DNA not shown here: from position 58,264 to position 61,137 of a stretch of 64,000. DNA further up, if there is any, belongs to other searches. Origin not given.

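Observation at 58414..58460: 32-nt poly-C tract immediately after the start codon of a NalP/SphB1-like lipoprotein autotransporter: probable slipped-strand phase-variation switch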

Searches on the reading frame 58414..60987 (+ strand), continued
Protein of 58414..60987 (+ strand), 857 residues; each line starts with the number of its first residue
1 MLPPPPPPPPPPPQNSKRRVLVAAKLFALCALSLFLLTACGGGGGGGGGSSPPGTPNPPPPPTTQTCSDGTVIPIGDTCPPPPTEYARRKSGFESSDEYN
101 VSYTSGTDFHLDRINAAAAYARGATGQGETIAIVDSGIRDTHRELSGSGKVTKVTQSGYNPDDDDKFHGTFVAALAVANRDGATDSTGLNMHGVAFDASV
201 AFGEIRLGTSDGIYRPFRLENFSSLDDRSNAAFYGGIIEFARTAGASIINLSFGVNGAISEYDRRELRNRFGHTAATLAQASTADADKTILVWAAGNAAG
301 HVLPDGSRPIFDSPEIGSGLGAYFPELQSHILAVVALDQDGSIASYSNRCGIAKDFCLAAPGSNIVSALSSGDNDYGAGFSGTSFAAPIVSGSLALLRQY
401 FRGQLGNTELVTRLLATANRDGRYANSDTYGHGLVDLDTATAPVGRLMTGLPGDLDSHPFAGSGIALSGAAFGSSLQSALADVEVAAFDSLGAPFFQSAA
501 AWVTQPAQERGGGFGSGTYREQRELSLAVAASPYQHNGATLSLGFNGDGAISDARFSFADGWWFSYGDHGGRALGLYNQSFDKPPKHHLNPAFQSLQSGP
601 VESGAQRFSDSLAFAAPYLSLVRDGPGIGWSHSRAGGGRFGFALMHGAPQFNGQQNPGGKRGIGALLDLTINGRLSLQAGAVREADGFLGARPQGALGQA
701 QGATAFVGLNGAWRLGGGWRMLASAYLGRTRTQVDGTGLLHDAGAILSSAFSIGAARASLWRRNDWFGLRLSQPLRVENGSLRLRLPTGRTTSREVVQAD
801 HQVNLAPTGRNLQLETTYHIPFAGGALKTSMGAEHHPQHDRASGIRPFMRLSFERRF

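Call 14: search_solved_structures(query=A1, max_evalue=1)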
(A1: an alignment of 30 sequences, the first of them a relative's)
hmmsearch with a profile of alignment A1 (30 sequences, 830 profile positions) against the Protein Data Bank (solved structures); distinct sequences matched with E-value up to 1: 214 (the best 60 are shown).
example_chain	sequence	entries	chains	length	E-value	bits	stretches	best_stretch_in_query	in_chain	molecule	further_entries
8e7f_A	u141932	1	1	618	4.9e-34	120.9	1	98-424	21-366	Extracellular serine protease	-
7xr8_A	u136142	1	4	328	3.2e-19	71.9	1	101-402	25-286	Major intracellular serine protease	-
4kg7_A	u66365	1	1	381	6e-19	71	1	116-427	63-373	Peptidase S8 and S53, subtilisin, kexin, sedolisin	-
7y6m_C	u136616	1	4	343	7.2e-19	70.8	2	91-204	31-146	Intracellular serine protease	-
1s01_A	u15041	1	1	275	3.6e-18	68.5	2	102-204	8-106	Subtilisin BPN'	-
2sni_E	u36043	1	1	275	5.5e-18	67.8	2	102-204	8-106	SUBTILISIN NOVO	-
1sbi_A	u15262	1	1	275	5.9e-18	67.7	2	102-204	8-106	SUBTILISIN 8397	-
1sbn_E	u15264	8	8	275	7.4e-18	67.4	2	102-204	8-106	SUBTILISIN NOVO BPN' | SUBTILISIN BPN'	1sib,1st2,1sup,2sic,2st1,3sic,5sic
1lw6_E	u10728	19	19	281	8e-18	67.3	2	102-204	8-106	SUBTILISIN BPN' | Subtilisin BPN' precursor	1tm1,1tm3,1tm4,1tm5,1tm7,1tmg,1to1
1s02_A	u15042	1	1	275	8.5e-18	67.2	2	102-204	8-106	SUBTILISIN BPN'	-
1sbh_A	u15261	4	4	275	1.7e-17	66.2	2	102-204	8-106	SUBTILISIN 8397+1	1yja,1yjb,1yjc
3vyv_A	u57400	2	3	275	2.6e-17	65.6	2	102-204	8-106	Subtilisin NAT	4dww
5gl8_A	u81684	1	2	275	3.1e-17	65.3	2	102-204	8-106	Subtilisin NAT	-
1aqn_A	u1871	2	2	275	3.3e-17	65.2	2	102-204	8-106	SUBTILISIN 8324 | SUBTILISIN BPN'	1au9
6f9m_A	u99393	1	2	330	3.7e-17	65.1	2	312-402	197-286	Serine protease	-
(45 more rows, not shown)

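Call 15: find_encoding_contigs(protein=P0002, flank=3000, max_places=3)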
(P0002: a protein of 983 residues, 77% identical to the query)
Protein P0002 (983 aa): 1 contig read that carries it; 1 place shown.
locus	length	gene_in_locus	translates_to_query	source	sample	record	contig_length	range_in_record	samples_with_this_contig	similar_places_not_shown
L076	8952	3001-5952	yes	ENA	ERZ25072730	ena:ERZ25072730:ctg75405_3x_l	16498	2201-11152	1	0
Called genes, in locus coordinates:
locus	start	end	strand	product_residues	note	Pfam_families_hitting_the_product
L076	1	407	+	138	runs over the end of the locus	-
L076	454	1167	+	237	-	-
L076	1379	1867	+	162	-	-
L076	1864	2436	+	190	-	-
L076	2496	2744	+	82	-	-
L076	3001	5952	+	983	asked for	PF00082:Peptidase_S8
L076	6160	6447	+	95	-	-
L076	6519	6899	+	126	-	-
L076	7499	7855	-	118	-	-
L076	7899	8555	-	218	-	PF12762:DDE_Tnp_IS1595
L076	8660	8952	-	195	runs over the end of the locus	PF15731:MqsA_antitoxin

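Call 16: find_encoding_contigs(protein=P0003, flank=3000, max_places=3)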
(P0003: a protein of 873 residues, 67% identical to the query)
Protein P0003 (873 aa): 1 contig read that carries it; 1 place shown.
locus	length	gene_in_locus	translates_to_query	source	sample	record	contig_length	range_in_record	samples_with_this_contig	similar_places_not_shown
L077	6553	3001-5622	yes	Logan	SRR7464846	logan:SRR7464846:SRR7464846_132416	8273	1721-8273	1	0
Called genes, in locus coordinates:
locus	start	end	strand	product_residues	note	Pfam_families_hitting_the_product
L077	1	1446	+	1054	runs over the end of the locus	?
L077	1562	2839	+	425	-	PF00890:FAD_binding_2 (weak), PF01134:GIDA (faint), PF01266:DAO, PF01946:Thi4 (faint), PF07992:Pyr_redox_2 (weak), PF13450:NAD_binding_8 (weak)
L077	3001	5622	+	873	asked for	PF00082:Peptidase_S8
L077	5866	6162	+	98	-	PF05973:Gp49 (weak)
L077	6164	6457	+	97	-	PF21716:dnstrm_HI1420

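Call 22: find_related_loci(query=A1, collection=metagenome_contigs, flank=1500)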
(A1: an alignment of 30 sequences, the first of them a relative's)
Query A1 (857 aa) in metagenome_contigs; peptide patterns used: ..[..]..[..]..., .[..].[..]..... (x = any residue, [..] = any of these).
184 stretches matched a pattern; 130 encode a relative of the query (tblastn E <= 1e-3); the best 80 are kept; 80 distinct loci.
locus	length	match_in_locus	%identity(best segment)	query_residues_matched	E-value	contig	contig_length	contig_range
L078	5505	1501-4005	35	11-841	3e-122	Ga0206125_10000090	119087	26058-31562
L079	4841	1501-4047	36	19-853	3e-120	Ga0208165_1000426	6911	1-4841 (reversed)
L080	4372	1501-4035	36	19-853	3e-120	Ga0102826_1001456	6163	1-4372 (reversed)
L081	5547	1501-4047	36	19-853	1e-119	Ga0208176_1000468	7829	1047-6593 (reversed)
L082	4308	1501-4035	36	19-853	2e-119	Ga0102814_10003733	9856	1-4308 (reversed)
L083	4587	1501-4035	35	19-853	6e-119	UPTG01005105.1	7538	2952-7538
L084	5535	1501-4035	36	19-853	1e-118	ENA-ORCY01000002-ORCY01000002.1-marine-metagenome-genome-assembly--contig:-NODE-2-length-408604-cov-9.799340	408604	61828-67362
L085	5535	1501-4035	35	19-853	1e-118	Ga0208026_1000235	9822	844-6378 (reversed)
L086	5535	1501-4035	35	19-853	9e-119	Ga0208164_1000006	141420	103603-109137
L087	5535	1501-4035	35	19-853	2e-118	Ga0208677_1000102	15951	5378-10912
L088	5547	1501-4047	36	19-853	4e-118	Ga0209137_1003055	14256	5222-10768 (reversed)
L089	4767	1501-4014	35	15-839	3e-119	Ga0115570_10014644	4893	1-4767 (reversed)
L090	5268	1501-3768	38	111-853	8e-118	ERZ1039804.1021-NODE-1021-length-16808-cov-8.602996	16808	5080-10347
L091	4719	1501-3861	36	72-839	1e-117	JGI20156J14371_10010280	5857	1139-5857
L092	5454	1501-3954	36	24-839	2e-117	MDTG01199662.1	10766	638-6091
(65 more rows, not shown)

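Call 25: list_cluster_members(proteins=[P0015, P0013, P0004, P0007, P0008, P0031, P0036, P0010, P0022, P0019])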
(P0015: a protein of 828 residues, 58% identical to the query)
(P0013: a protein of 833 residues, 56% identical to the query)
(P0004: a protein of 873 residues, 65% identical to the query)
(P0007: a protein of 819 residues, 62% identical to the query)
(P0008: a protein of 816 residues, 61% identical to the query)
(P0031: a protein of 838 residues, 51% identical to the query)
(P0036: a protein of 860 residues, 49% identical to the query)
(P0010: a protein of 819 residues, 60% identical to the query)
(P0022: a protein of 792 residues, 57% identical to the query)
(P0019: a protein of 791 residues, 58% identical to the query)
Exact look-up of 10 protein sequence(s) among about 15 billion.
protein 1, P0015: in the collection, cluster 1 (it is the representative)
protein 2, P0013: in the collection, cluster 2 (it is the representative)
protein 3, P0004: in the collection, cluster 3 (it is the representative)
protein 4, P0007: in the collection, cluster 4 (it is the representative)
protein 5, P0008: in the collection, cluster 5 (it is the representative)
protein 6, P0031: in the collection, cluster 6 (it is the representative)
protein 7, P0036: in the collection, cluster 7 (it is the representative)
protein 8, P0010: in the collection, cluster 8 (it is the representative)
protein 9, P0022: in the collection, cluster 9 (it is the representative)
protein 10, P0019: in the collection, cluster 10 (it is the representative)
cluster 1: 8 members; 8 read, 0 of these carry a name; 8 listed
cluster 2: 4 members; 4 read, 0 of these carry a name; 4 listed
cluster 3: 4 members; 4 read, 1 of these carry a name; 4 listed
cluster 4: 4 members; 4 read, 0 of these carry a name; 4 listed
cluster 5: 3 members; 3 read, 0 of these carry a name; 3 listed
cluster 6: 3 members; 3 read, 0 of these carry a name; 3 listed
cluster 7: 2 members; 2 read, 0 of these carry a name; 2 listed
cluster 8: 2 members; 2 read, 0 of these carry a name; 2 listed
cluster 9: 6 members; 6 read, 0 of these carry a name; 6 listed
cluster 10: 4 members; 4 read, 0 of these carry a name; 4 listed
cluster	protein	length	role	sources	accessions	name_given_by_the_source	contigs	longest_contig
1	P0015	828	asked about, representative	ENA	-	-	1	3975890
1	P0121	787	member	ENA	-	-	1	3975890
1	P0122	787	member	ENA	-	-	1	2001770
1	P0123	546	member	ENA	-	-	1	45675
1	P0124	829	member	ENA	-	-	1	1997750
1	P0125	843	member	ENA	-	-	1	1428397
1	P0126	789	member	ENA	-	-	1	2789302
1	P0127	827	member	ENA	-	-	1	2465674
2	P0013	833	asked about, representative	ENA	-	-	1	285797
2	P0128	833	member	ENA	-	-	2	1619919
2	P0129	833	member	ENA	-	-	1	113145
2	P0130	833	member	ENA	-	-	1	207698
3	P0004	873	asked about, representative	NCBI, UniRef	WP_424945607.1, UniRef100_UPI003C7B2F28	S8 family serine peptidase [Candidatus Spongiihabitans sp.] | S8 family peptidase n=1 Tax=Candidatus Spongiihabitans sp. TaxID=3101308 ...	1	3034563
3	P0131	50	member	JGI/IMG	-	-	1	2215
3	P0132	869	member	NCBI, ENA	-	-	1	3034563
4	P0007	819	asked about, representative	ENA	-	-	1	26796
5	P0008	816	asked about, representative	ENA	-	-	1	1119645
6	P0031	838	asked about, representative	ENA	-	-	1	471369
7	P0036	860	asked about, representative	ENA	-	-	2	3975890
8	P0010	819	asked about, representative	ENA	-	-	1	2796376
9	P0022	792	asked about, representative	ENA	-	-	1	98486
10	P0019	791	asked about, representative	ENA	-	-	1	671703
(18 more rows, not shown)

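Call 30: find_encoding_contigs(protein=P0015, flank=1500, max_places=4)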
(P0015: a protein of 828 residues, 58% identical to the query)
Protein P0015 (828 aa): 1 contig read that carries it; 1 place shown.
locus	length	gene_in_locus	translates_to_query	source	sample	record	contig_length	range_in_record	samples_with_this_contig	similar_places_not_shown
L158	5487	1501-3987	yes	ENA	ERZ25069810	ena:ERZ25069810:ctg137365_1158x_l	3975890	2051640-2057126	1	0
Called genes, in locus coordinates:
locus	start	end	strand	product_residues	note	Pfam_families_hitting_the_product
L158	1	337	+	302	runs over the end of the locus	PF00682:HMGL-like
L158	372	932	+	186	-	PF11136:DUF2889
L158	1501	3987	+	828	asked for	PF00082:Peptidase_S8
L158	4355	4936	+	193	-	PF04525:LOR (faint)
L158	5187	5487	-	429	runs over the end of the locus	PF00501:AMP-binding, PF14535:AMP-binding_C_2 (weak)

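Call 31: find_encoding_contigs(protein=P0125, flank=1500, max_places=4)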
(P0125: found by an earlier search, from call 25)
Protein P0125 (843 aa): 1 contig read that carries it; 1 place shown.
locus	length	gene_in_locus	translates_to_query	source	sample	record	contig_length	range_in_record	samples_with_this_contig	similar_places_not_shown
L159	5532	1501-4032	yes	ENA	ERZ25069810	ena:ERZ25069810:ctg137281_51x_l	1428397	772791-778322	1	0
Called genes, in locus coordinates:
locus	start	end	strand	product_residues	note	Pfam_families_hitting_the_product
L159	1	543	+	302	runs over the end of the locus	PF00682:HMGL-like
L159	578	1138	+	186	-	PF11136:DUF2889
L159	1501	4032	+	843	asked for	PF00082:Peptidase_S8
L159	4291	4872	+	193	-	PF04525:LOR (faint)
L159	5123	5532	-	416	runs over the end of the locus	PF00501:AMP-binding, PF14535:AMP-binding_C_2 (weak)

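Call 32: find_encoding_contigs(protein=P0122, flank=1500, max_places=3)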
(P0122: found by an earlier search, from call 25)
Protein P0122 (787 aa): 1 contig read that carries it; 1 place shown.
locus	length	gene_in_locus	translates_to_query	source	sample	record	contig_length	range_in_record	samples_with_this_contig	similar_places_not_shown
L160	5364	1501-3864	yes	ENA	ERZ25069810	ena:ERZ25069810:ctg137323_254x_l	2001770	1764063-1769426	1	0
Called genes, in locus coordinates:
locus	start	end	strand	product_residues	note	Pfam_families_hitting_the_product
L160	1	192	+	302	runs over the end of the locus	PF00682:HMGL-like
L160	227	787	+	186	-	PF11136:DUF2889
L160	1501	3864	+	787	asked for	PF00082:Peptidase_S8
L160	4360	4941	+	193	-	PF04525:LOR (faint)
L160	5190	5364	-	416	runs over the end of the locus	PF00501:AMP-binding, PF14535:AMP-binding_C_2 (weak)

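Call 33: find_encoding_contigs(protein=P0126, flank=1500, max_places=3)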
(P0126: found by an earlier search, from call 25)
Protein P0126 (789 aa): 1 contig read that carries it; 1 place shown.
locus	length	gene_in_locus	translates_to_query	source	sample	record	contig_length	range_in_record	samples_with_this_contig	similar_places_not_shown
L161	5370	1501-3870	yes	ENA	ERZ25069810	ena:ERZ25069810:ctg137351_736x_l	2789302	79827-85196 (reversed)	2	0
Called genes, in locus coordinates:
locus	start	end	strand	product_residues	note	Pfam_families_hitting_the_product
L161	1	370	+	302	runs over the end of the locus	PF00682:HMGL-like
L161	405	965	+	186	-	PF11136:DUF2889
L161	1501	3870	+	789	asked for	PF00082:Peptidase_S8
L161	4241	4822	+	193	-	PF04525:LOR (faint)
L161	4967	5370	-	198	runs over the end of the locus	PF00300:His_Phos_1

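Call 34: find_encoding_contigs(protein=P0124, flank=1500, max_places=3)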
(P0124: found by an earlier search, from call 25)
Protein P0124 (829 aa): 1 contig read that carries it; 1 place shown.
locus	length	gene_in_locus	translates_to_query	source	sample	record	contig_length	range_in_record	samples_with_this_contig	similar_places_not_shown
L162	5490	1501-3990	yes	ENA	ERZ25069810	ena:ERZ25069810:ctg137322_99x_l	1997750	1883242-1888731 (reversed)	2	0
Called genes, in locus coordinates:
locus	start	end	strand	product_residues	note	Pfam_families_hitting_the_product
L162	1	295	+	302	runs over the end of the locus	PF00682:HMGL-like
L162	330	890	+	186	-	PF11136:DUF2889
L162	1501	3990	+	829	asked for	PF00082:Peptidase_S8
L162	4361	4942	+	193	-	PF04525:LOR (faint)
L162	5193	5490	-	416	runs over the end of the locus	PF00501:AMP-binding, PF14535:AMP-binding_C_2 (weak)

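Call 48: find_encoding_contigs(protein=P0001, flank=500, max_places=3)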
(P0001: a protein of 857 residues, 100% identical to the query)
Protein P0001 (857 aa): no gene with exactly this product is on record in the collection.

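Call 50: find_encoding_contigs(protein=P0030, flank=1500, max_places=3)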
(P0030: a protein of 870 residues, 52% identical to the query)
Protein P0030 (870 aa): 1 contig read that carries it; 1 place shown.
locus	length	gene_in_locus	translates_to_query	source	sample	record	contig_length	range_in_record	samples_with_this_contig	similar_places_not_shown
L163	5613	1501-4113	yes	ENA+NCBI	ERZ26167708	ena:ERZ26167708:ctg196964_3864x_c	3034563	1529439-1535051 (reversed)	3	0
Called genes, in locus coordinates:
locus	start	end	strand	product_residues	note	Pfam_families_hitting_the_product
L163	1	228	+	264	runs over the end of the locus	PF00892:EamA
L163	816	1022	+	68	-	-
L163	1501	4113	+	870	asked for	PF00082:Peptidase_S8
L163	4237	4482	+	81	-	-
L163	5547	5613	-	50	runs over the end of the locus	-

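Call 51: find_encoding_contigs(protein=P0005, flank=1500, max_places=3)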
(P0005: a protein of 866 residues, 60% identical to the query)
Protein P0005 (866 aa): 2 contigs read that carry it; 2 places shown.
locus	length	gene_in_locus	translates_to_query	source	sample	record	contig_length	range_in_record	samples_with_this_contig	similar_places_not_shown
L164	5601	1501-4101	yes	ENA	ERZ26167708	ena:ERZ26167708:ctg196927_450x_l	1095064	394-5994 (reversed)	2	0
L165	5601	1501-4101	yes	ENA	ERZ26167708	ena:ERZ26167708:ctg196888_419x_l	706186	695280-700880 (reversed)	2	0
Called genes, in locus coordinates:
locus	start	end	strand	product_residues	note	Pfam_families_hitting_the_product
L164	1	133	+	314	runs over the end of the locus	PF00892:EamA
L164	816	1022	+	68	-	-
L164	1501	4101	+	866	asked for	PF00082:Peptidase_S8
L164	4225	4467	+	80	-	-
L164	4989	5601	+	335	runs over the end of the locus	?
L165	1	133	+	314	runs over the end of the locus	PF00892:EamA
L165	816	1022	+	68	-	-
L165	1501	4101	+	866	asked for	PF00082:Peptidase_S8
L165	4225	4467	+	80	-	-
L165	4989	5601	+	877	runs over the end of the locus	PF00082:Peptidase_S8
